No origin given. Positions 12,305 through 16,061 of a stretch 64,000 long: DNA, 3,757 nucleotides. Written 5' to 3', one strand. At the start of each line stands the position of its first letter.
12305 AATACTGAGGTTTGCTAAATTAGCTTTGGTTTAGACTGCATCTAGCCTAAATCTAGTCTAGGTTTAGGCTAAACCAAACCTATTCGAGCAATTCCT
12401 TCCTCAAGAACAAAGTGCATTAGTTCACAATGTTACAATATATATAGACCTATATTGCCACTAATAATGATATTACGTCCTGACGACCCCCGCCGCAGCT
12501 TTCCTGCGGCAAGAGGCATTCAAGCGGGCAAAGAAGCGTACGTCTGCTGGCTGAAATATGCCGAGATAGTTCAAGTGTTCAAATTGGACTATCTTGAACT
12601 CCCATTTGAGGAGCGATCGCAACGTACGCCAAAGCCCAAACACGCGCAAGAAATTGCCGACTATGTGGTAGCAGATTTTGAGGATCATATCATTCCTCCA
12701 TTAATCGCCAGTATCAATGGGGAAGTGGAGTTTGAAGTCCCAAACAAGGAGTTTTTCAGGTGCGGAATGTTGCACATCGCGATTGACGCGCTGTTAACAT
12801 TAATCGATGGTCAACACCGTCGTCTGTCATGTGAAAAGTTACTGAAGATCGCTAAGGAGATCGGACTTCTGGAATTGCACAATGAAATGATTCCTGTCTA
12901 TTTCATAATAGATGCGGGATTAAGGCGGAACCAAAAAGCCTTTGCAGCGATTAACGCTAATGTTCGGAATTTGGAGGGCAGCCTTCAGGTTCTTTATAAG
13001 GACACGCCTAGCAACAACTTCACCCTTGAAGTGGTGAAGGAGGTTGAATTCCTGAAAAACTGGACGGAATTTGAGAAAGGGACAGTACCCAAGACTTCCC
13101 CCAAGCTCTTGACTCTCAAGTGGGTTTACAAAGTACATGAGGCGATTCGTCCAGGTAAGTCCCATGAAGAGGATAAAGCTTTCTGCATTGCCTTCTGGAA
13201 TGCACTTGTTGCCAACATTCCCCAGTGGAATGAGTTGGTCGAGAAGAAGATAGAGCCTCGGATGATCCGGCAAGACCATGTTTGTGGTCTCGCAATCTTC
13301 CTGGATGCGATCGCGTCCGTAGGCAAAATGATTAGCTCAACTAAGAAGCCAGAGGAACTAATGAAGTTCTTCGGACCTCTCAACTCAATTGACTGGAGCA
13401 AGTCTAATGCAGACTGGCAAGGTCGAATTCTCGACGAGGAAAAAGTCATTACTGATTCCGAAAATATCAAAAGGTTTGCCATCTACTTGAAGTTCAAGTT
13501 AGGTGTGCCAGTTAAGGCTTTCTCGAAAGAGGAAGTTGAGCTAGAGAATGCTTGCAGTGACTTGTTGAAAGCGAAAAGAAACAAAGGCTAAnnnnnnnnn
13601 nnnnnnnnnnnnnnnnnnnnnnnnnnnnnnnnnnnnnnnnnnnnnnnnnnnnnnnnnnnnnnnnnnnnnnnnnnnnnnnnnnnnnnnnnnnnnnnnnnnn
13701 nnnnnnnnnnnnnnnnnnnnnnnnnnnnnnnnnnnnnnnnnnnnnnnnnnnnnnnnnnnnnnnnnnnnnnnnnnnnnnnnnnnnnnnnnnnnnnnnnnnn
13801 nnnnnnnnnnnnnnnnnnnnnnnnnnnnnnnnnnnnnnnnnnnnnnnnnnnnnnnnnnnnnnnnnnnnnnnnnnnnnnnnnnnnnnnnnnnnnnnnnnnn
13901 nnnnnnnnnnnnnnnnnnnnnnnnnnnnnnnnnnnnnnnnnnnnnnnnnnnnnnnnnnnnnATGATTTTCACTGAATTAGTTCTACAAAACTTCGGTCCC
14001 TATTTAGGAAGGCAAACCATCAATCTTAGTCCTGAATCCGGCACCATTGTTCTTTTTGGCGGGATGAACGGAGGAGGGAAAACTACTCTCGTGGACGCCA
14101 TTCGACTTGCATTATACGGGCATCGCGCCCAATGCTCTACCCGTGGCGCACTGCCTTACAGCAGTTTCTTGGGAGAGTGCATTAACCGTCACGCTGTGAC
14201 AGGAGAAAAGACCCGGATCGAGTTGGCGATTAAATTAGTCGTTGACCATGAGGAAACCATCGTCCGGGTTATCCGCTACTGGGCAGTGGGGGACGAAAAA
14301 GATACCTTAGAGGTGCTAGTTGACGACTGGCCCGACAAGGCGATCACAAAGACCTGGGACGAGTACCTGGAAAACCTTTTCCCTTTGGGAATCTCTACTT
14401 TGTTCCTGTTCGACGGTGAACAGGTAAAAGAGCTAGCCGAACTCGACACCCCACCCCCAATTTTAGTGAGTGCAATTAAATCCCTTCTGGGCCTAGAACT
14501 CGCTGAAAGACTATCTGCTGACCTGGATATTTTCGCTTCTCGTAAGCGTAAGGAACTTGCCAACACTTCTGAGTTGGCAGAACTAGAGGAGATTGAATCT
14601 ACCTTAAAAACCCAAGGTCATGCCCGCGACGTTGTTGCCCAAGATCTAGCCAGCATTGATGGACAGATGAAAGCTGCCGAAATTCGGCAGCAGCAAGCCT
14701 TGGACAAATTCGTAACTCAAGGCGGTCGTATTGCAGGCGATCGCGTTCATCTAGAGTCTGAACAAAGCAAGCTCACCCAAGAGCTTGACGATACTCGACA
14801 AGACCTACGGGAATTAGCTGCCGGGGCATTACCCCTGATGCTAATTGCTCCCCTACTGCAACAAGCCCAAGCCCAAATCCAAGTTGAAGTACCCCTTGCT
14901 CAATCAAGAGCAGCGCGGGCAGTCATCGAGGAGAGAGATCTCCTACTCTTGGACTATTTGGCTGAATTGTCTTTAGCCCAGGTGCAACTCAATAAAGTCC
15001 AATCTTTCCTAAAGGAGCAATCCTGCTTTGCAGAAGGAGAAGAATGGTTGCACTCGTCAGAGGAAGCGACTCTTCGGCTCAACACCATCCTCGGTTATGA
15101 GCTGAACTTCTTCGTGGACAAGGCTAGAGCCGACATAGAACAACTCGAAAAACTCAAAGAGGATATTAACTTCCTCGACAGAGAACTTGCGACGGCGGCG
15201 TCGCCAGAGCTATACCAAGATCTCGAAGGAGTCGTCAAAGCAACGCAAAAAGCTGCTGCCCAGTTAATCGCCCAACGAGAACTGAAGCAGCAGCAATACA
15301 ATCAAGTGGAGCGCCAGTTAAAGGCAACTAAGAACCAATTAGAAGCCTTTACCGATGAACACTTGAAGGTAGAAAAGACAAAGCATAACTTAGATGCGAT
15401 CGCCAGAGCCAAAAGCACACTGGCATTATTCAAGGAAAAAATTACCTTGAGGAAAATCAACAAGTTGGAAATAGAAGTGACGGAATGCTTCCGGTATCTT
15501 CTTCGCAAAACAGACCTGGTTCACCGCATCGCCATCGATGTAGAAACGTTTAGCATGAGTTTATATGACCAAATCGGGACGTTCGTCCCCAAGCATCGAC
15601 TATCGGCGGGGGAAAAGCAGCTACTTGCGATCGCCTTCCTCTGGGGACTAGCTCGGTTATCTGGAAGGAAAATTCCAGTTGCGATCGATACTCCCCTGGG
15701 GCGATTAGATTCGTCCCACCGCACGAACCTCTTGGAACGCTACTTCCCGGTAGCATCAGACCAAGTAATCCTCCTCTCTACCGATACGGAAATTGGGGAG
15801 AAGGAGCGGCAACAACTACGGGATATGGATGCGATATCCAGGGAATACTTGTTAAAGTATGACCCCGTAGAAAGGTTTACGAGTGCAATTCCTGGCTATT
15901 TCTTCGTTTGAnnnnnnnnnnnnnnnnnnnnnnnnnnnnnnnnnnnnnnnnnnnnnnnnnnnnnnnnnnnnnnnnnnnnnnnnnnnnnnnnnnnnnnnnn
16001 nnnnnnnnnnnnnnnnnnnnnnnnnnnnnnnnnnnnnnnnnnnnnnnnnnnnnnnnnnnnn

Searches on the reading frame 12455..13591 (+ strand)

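Call 22: search_protein_families(library=pfam, proteins=[window:12455-13591:+], max_evalue=0.01)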
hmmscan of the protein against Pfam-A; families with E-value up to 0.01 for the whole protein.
window:12455-13591:+ (378 aa): 1 family
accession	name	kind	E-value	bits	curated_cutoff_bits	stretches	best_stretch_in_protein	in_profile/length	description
PF14072.11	DndB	-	8.1e-74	249.1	29.1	1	16-351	1-337/338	DNA-sulfur modification-associated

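Call 23: search_protein_families(library=phrogs, proteins=[window:12455-13591:+], max_evalue=0.01)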
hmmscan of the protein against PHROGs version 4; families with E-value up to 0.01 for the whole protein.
window:12455-13591:+ (378 aa): 2 families
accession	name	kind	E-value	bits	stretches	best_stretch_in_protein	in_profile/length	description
phrog_7901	-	unknown function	1.3e-13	51.5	1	15-222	10-211/355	-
phrog_1033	-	DNA, RNA and nucleotide metabolism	0.00089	20.1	1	41-169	33-131/334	ParB-like partition protein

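Call 31: search_protein_families(library=ncbifam, proteins=[window:12455-13591:+], max_evalue=0.001)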
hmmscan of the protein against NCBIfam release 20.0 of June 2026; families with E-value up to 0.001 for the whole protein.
window:12455-13591:+ (378 aa): 2 families
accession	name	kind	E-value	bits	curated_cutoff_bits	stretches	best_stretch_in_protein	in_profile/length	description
TIGR03233.1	DNA_S_dndB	equivalog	1e-68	232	328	1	15-355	5-346/355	DNA sulfur modification protein DndB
TIGR03187.1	DGQHR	domain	7.5e-45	153.8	58.85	1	18-291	1-273/276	DGQHR domain-containing protein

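Call 38: search_protein_families(library=padloc, proteins=[window:12455-13591:+], max_evalue=0.001)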
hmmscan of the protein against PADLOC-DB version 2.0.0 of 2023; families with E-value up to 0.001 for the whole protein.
window:12455-13591:+ (378 aa): 1 family
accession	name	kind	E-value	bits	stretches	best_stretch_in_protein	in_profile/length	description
PDLC02658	DndB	-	6.9e-74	247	1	15-363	6-352/356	DndB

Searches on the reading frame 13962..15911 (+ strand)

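Call 22: search_protein_families(library=pfam, proteins=[window:13962-15911:+], max_evalue=0.01)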
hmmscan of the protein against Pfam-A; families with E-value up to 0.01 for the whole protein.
window:13962-15911:+ (649 aa): 6 families
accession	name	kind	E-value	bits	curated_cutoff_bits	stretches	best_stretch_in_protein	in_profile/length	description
PF13476.12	AAA_23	-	3.4e-15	57.7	27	1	6-239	2-177/201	AAA domain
PF02463.25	SMC_N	-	6.4e-09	36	40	2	4-51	3-48/220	RecF/RecN/SMC N terminal domain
PF13555.12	AAA_29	-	2.5e-06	27.6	27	1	5-55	3-50/61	P-loop containing region of AAA domain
PF13514.12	AAA_27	-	4.5e-06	26.8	22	1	1-59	1-58/206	AAA domain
PF13175.12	AAA_15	-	7.4e-06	26.3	32.1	1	1-52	1-48/374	AAA ATPase domain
PF00005.33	ABC_tran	-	0.0099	16.9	25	0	19-48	3-32/137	ABC transporter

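Call 23: search_protein_families(library=phrogs, proteins=[window:13962-15911:+], max_evalue=0.01)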
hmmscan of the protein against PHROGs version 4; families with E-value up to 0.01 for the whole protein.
window:13962-15911:+ (649 aa): 3 families
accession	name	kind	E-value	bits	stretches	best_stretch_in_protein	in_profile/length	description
phrog_77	-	DNA, RNA and nucleotide metabolism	1.2e-10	41.6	1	1-54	296-347/967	SbcC-like subunit of palindrome specific endonuclease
phrog_1499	-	unknown function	1.9e-08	35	1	3-94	5-80/427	-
phrog_19980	-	unknown function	2.8e-05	23.6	1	5-55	5-55/1068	-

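Call 31: search_protein_families(library=ncbifam, proteins=[window:13962-15911:+], max_evalue=0.001)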
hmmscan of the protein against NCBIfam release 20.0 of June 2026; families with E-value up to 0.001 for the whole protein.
window:13962-15911:+ (649 aa): 8 families
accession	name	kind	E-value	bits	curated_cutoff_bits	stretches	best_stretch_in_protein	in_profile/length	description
TIGR03185.1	DNA_S_dndD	equivalog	1.2e-185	618.8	245.85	1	1-647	1-650/650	DNA sulfur modification protein DndD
TIGR00618.1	sbcc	subfamily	5.4e-10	37.9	478.5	1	4-56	4-56/1043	exonuclease subunit SbcC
NF041035.1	Rad50_Halo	equivalog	4.3e-08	32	1000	1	1-56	1-52/883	DNA double-strand break repair ATPase Rad50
NF003034.1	PRK03918.1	equivalog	9e-07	27.2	700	1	388-610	628-855/878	DNA double-strand break repair ATPase Rad50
TIGR00611.2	recf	equivalog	7e-05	22.1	172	0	19-53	14-47/339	DNA replication/repair protein RecF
TIGR01189.1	ccmA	equivalog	7.1e-05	22.6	131.6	0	505-619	89-196/198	heme ABC exporter ATP-binding protein CcmA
NF041751.2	sbcc_Staph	equivalog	0.00012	20.2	920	1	4-54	4-54/1007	exonuclease subunit SbcC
NF010068.0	PRK13548.1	equivalog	0.00025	20.2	261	0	19-62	23-66/261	heme ABC transporter ATP-binding protein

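Call 38: search_protein_families(library=padloc, proteins=[window:13962-15911:+], max_evalue=0.001)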
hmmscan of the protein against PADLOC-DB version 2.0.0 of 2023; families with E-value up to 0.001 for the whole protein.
window:13962-15911:+ (649 aa): 65 families (the best 25 are shown)
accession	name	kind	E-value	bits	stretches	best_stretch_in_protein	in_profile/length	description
PDLC02731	PbeC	-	1.1e-248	825.4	1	1-634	1-644/645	PbeC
PDLC02740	PbeC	-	2.7e-211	701.8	1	1-635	1-643/648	PbeC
PDLC02668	DndD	-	5.4e-211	701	1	1-647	1-658/659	DndD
PDLC02756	PbeC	-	1.6e-149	497.9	1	1-633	1-643/643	PbeC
PDLC02667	DndD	-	2.7e-148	493.7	1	1-648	1-656/657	DndD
PDLC02663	DndD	-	5.7e-148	492.7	1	1-648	1-672/675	DndD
PDLC02754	PbeC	-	1.9e-83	279.2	1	2-638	2-644/646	PbeC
PDLC02665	DndD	-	9.9e-78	260.4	1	1-647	1-645/645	DndD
PDLC02735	PbeC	-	2e-76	256.1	1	1-633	1-652/652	PbeC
PDLC02664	DndD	-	3.6e-73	245.1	1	1-648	1-662/662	DndD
PDLC02666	DndD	-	1.8e-62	209.9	2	457-638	479-658/665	DndD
PDLC02752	PbeC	-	1.7e-59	200.1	1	1-634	1-634/644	PbeC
PDLC02727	PbeC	-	2.3e-58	196.3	2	477-634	499-654/660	PbeC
PDLC02733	PbeC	-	9.1e-49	164.5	2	420-635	447-669/672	PbeC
PDLC02736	PbeC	-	1.9e-43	147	1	5-632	5-671/685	PbeC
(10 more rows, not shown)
